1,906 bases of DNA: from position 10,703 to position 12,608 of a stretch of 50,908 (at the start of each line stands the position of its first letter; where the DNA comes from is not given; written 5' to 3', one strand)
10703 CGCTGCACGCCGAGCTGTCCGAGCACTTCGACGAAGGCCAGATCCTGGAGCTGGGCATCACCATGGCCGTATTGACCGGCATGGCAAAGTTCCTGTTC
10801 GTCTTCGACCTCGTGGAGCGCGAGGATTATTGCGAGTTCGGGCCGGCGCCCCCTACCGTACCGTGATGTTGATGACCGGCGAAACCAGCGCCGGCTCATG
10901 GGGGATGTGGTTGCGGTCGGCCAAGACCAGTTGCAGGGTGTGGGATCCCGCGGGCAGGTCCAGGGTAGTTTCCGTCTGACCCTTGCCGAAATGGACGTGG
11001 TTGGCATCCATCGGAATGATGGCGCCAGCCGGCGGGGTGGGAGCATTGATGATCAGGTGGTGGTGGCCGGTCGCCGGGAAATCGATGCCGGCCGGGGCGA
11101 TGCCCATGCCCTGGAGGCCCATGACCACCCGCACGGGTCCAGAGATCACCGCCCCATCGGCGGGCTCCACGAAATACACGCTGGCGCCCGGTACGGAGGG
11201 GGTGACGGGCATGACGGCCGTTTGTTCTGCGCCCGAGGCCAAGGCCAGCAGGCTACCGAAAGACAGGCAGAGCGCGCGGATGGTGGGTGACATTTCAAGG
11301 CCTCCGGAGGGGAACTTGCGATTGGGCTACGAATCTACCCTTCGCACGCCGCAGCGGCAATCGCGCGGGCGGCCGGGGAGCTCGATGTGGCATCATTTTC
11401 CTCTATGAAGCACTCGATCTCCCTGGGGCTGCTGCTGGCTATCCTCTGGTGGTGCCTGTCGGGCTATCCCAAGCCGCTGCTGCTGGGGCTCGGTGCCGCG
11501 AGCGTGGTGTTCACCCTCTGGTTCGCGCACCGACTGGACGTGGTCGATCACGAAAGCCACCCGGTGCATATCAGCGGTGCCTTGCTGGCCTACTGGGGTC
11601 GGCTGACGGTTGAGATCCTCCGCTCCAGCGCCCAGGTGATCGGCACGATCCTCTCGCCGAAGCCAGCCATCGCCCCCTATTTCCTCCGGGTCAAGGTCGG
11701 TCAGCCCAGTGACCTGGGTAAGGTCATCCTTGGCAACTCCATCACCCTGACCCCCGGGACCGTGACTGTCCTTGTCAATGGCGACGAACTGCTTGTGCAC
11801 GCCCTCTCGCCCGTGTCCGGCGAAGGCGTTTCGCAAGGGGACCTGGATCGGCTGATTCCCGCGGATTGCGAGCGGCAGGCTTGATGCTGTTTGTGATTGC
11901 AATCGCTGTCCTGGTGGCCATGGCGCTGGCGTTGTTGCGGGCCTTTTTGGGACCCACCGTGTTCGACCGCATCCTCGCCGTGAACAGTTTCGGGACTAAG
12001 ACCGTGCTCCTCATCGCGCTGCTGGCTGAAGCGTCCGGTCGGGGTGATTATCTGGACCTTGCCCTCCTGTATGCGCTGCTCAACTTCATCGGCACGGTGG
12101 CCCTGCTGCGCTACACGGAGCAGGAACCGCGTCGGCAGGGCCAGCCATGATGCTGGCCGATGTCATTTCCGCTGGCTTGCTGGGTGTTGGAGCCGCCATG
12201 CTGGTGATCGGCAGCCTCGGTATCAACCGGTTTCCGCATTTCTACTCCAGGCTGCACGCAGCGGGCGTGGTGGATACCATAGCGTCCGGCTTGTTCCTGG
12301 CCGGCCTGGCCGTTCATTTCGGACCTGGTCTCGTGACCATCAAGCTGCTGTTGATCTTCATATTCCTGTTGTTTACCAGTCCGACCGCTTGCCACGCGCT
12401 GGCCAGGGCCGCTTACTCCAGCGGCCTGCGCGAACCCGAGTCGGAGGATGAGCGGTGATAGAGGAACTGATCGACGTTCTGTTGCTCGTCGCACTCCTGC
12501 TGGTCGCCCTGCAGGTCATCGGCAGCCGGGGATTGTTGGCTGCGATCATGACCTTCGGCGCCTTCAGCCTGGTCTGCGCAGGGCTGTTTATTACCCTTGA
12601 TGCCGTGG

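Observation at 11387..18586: Permuted Mrp/Mbh-like antiporter module with a split MrpA and three NuoL/M/N-type subunits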

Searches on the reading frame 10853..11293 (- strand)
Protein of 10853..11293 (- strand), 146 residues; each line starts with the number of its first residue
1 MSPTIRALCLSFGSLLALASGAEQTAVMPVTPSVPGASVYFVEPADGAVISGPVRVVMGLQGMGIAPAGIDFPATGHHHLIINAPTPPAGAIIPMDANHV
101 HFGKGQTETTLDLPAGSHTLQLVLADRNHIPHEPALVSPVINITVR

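Call 7: search_protein_families(library=pfam, proteins=[window:10853-11293:-], max_evalue=0.001)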
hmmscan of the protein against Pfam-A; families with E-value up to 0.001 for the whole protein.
window:10853-11293:- (146 aa): 1 family
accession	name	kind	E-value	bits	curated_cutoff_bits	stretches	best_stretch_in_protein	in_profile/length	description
PF14347.11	DUF4399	-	3.9e-35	120.5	28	1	56-146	1-91/91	Domain of unknown function (DUF4399)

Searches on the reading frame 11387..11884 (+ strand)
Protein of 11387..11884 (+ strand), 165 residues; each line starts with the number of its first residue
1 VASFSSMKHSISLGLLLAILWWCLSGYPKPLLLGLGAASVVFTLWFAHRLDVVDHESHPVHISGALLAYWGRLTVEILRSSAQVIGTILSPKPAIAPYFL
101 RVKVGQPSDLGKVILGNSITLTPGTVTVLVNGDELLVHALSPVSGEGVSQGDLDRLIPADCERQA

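Call 3: search_protein_families(library=pfam, proteins=[window:11387-11884:+], max_evalue=0.01)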
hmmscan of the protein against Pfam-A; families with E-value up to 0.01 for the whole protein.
window:11387-11884:+ (165 aa): 1 family
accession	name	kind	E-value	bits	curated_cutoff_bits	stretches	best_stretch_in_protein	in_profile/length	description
PF01899.21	MNHE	-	2.7e-26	92.5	27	1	15-141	2-123/145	Na+/H+ ion antiporter subunit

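Call 4: search_protein_families(library=ncbifam, proteins=[window:11387-11884:+], max_evalue=0.01)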
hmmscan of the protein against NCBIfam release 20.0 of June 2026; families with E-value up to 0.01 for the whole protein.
window:11387-11884:+ (165 aa): 15 families
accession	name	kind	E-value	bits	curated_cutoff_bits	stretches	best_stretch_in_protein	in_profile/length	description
NF009295.0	PRK12652.1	equivalog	6.9e-16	58.4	290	1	66-157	229-320/368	monovalent cation/H+ antiporter subunit E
NF005131.0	PRK06580.1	equivalog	4.9e-15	55.7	121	1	66-151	9-94/107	putative monovalent cation/H+ antiporter subunit E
NF006518.0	PRK08965.1-2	equivalog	2e-12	47.2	159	1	12-141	14-142/166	Na+/H+ antiporter subunit E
NF006519.0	PRK08965.1-3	equivalog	2.2e-12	47.1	190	1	12-141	5-133/158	Na+/H+ antiporter subunit E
TIGR00942.1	2a6301s05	subfamily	1.7e-11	44.3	212.25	1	28-138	10-115/144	multicomponent Na+:H+ antiporter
NF009293.0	PRK12651.1-4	equivalog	3e-10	40.4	195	1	15-131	15-137/173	Na+/H+ antiporter subunit E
NF009292.0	PRK12651.1-3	equivalog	8.6e-08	32.4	213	1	7-140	1-133/158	Na+/H+ antiporter subunit E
NF006520.0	PRK08965.1-4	equivalog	1.9e-07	31.2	175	1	13-141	10-138/162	Na+/H+ antiporter subunit E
NF006521.0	PRK08965.1-5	equivalog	2.6e-07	30.4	141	1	15-148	20-152/180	Na+/H+ antiporter subunit E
NF004922.0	PRK06279.1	equivalog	6.1e-07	29.7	99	1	67-144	7-84/100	putative monovalent cation/H+ antiporter subunit E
NF006245.0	PRK08383.1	subfamily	8.7e-07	29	192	1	79-140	79-140/168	putative monovalent cation/H+ antiporter subunit E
NF006517.0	PRK08965.1-1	equivalog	2.8e-06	27.6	180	1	9-140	3-135/161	Na+/H+ antiporter subunit E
NF009291.0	PRK12651.1-1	equivalog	4.4e-06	26.8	228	1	67-138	58-131/159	Na+/H+ antiporter subunit E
NF006244.0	PRK08382.1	equivalog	3e-05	24.1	226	1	94-131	124-161/201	putative monovalent cation/H+ antiporter subunit E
NF009240.0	PRK12596.1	equivalog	0.00071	19.4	277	1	20-132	17-125/171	putative monovalent cation/H+ antiporter subunit E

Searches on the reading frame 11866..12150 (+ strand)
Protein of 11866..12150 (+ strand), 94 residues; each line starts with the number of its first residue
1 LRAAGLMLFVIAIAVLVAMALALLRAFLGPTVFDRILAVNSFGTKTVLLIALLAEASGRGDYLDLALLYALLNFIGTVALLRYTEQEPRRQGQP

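Call 3: search_protein_families(library=pfam, proteins=[window:11866-12150:+], max_evalue=0.01)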
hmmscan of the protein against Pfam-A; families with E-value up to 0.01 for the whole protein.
window:11866-12150:+ (94 aa): 3 families
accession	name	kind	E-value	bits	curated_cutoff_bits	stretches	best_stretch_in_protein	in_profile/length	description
PF04066.18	MrpF_PhaF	-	4.3e-19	69.2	23.3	1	34-85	2-53/53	Multiple resistance and pH regulation protein F (MrpF / PhaF)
PF09881.14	DUF2108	-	0.00061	20.1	29.6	0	61-83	45-67/70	Predicted membrane protein (DUF2108)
PF19752.4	DUF6239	-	0.0084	16.5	27.1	1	9-71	18-80/187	Family of unknown function (DUF6239)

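Call 4: search_protein_families(library=ncbifam, proteins=[window:11866-12150:+], max_evalue=0.01)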
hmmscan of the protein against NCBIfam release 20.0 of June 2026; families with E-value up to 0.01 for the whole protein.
window:11866-12150:+ (94 aa): 14 families
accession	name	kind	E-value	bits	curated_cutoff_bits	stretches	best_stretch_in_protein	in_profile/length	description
NF009244.0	PRK12599.1-3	equivalog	6.1e-22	77.9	90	1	7-85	8-86/92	putative monovalent cation/H+ antiporter subunit F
NF009242.0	PRK12599.1-1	equivalog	4.6e-15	55.7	89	1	8-85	5-82/86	putative monovalent cation/H+ antiporter subunit F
NF009250.0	PRK12604.1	equivalog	5.8e-15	55.6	100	1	6-85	6-81/84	putative monovalent cation/H+ antiporter subunit F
NF009243.0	PRK12599.1-2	equivalog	6.2e-14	52.5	95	1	9-87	8-87/91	putative monovalent cation/H+ antiporter subunit F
NF009246.0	PRK12599.1-5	equivalog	1.4e-13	51.3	92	1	7-85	2-80/83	putative monovalent cation/H+ antiporter subunit F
NF009249.0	PRK12603.1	equivalog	1.4e-13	51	81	1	7-83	2-79/90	putative monovalent cation/H+ antiporter subunit F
NF009248.0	PRK12600.1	equivalog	3.6e-13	49.5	97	1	8-86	6-84/94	Na(+)/H(+) antiporter subunit F1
NF004812.0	PRK06161.1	equivalog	7e-12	45.7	93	1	9-83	10-84/92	K+/H+ antiporter subunit F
NF009253.0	PRK12612.1-1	equivalog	2.3e-11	44.1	94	1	7-88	3-82/88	putative monovalent cation/H+ antiporter subunit F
NF009247.0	PRK12599.1-6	equivalog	1.2e-10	41.7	100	1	7-85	5-84/89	putative monovalent cation/H+ antiporter subunit F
NF006243.0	PRK08381.1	equivalog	4.1e-10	39.9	79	1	8-87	6-86/89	putative monovalent cation/H+ antiporter subunit F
NF009245.0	PRK12599.1-4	equivalog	3.5e-08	33.8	114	1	11-84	13-87/121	cation:proton antiporter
NF009300.0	PRK12657.1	equivalog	7.7e-08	32.5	103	1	9-85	9-87/100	putative monovalent cation/H+ antiporter subunit F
NF005930.0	PRK07948.1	equivalog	7.2e-06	26.5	82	1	7-85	4-82/86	monovalent cation/H+ antiporter complex subunit F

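Call 63: search_solved_structures(query=window:11884-12150:+, max_evalue=0.01, show_alignments=5)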
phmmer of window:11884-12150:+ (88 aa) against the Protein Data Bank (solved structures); distinct sequences matched with E-value up to 0.01: 4.
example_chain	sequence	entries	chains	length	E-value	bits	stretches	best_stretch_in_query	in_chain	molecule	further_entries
6cfw_B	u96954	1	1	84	6.5e-12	48.7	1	3-79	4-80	Monovalent cation/H+ antiporter subunit F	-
6u8y_B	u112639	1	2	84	7.2e-11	45.4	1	7-79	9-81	Monovalent cation/H+ antiporter subunit F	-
7qru_F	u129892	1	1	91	3.9e-08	36.7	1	2-80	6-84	Na(+)/H(+) antiporter subunit F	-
6z16_F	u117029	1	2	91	2.5e-07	34.1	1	3-80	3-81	Multisubunit Na+/H+ antiporter, F subunit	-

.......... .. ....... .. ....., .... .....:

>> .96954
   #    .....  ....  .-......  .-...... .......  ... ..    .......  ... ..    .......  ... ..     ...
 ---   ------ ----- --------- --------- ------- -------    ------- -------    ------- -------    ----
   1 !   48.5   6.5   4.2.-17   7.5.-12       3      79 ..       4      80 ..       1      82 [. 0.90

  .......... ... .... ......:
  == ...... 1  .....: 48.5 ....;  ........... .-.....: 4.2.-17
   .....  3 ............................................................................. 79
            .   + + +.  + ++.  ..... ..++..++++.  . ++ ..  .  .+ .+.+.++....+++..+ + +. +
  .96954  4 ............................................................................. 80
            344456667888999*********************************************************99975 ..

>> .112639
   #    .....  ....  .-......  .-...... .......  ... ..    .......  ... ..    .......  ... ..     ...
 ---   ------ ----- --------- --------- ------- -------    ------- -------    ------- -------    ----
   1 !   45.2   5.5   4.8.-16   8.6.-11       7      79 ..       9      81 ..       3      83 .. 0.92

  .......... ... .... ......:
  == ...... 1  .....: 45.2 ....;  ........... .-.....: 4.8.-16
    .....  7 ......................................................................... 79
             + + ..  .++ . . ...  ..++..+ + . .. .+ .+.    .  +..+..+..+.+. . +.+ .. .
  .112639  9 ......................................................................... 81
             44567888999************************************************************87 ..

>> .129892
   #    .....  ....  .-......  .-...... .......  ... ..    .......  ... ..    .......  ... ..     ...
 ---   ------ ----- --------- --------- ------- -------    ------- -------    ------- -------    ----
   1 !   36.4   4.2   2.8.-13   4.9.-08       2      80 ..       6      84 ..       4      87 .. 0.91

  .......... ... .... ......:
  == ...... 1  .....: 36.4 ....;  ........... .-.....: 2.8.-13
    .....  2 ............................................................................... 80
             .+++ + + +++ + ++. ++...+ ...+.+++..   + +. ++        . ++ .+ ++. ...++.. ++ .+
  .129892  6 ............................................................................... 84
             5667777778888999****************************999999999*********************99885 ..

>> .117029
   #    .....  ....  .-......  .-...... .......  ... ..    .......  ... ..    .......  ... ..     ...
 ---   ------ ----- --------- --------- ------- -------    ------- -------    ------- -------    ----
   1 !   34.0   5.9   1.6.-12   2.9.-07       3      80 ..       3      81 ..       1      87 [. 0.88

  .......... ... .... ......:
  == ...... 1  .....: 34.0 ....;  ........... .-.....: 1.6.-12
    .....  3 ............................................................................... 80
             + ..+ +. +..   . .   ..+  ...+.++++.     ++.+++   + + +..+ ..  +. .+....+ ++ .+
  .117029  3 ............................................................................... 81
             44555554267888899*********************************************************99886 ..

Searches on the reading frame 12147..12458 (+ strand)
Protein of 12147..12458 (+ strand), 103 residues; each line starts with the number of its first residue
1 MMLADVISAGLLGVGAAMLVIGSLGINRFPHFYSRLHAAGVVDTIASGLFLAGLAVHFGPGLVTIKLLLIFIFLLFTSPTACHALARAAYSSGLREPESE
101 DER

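Call 3: search_protein_families(library=pfam, proteins=[window:12147-12458:+], max_evalue=0.01)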
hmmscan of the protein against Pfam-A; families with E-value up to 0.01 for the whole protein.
window:12147-12458:+ (103 aa): 1 family
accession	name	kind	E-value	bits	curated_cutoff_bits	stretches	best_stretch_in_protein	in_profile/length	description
PF03334.19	PhaG_MnhG_YufB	-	3.6e-24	85.2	23.4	1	11-90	1-80/80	Na+/H+ antiporter subunit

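Call 4: search_protein_families(library=ncbifam, proteins=[window:12147-12458:+], max_evalue=0.01)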
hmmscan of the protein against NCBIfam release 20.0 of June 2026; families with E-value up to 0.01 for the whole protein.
window:12147-12458:+ (103 aa): 15 families
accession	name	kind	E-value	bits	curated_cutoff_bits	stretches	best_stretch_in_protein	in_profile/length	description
NF009314.0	PRK12674.1-2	subfamily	9.1e-26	89.8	102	1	1-99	1-99/116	Na+/H+ antiporter subunit G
NF009311.0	PRK12670.1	equivalog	4.3e-24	84.3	116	1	5-93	3-91/99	putative monovalent cation/H+ antiporter subunit G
TIGR01300.1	CPA3_mnhG_phaG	equivalog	1.5e-22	79.7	63.1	1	12-97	3-90/97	monovalent cation/H(+) antiporter subunit G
NF009320.0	PRK12675.1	equivalog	1.4e-15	57.8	128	1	11-95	6-91/104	putative monovalent cation/H+ antiporter subunit G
NF009236.0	PRK12586.1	equivalog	1.8e-15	57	156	1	4-96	8-102/145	Na+/H+ antiporter subunit G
NF009316.0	PRK12674.1-5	equivalog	3e-13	49.6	122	1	2-93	3-96/121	Na+/H+ antiporter subunit G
NF009312.0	PRK12672.1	subfamily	1.3e-12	47.9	122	1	4-95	3-104/122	putative monovalent cation/H+ antiporter subunit G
NF009313.0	PRK12674.1-1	equivalog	5e-12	45.9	151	1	5-95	6-98/140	Na+/H+ antiporter subunit G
NF009235.0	PRK12585.1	equivalog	2e-11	43.5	273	1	6-94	7-97/197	putative monovalent cation/H+ antiporter subunit G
NF009317.0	PRK12674.2-1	equivalog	4.7e-11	42.9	107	1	11-90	10-89/105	Na+/H+ antiporter subunit G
NF009237.0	PRK12587.1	equivalog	2.4e-10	40.4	158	1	12-91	14-95/118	Na+/H+ antiporter subunit G1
NF009315.0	PRK12674.1-4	equivalog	1.2e-05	25.6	130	1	4-90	11-99/121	Na+/H+ antiporter subunit G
NF009238.0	PRK12592.1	equivalog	2.2e-05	24.4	170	1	2-95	5-106/126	putative monovalent cation/H+ antiporter subunit G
NF004928.0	PRK06286.1-3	equivalog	0.0006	20.1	150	1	31-96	38-91/91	putative monovalent cation/H+ antiporter subunit G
NF004926.0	PRK06286.1-1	equivalog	0.0014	19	130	1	32-95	31-82/84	putative monovalent cation/H+ antiporter subunit G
